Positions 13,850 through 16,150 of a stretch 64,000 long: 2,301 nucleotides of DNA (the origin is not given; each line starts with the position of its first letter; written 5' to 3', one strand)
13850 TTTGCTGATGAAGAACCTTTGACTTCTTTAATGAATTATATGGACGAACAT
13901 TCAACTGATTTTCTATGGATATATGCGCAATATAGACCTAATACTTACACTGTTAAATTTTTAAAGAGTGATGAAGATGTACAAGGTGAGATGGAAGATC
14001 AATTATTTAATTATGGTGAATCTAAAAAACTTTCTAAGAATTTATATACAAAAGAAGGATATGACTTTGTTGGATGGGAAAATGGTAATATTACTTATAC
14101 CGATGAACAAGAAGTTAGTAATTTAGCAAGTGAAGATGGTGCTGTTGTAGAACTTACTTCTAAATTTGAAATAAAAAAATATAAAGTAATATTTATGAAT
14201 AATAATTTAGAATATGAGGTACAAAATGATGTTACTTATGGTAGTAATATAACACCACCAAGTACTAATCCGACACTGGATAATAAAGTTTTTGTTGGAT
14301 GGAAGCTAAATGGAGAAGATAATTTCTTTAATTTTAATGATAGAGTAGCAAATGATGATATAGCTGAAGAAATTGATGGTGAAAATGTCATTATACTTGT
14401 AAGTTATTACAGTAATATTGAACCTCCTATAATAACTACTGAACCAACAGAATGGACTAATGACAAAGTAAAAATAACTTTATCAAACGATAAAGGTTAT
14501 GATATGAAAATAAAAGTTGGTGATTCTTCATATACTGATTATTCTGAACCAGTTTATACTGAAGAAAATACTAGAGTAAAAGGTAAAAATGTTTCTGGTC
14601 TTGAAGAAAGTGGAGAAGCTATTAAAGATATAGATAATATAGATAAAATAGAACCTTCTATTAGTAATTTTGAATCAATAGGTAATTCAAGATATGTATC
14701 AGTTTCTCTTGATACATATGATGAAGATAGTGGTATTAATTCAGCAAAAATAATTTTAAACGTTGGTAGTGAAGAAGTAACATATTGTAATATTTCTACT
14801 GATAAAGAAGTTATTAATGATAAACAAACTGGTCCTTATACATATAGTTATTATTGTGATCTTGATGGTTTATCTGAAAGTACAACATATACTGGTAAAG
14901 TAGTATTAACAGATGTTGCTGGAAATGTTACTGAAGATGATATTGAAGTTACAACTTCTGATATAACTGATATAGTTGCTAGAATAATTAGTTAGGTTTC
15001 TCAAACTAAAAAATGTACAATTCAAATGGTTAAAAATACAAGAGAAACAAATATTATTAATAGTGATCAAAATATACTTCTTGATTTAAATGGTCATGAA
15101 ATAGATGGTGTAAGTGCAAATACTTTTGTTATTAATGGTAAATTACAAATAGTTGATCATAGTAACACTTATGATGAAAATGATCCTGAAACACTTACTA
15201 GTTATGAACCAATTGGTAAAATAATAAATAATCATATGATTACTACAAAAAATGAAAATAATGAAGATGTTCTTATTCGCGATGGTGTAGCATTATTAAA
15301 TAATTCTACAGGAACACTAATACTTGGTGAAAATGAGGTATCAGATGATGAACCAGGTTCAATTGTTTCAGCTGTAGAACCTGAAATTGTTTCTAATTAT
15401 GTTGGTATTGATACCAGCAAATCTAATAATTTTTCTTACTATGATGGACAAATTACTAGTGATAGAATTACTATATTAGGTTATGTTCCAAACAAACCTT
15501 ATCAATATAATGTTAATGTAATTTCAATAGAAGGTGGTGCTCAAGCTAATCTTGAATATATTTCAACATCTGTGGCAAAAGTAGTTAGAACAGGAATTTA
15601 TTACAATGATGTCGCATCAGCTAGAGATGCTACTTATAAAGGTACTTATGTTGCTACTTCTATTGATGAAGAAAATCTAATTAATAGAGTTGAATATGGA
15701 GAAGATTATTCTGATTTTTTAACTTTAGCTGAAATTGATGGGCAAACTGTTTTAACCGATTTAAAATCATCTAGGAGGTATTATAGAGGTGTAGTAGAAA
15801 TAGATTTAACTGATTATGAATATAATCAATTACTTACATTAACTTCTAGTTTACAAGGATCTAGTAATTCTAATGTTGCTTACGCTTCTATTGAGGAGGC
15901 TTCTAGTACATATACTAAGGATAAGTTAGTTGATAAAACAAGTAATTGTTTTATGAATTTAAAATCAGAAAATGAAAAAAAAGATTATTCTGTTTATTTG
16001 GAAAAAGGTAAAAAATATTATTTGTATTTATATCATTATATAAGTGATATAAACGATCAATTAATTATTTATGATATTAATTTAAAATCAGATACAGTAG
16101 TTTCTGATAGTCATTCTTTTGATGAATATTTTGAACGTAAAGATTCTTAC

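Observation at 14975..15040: Giant gene copy 1 is split by a single in-frame TAG; homology runs straight through it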

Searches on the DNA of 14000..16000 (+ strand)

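Call 5: search_dna_similar(query=window:14000-16000:+, collection=phages, mode=near)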
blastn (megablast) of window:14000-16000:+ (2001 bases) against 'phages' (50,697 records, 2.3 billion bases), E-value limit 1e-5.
No match.
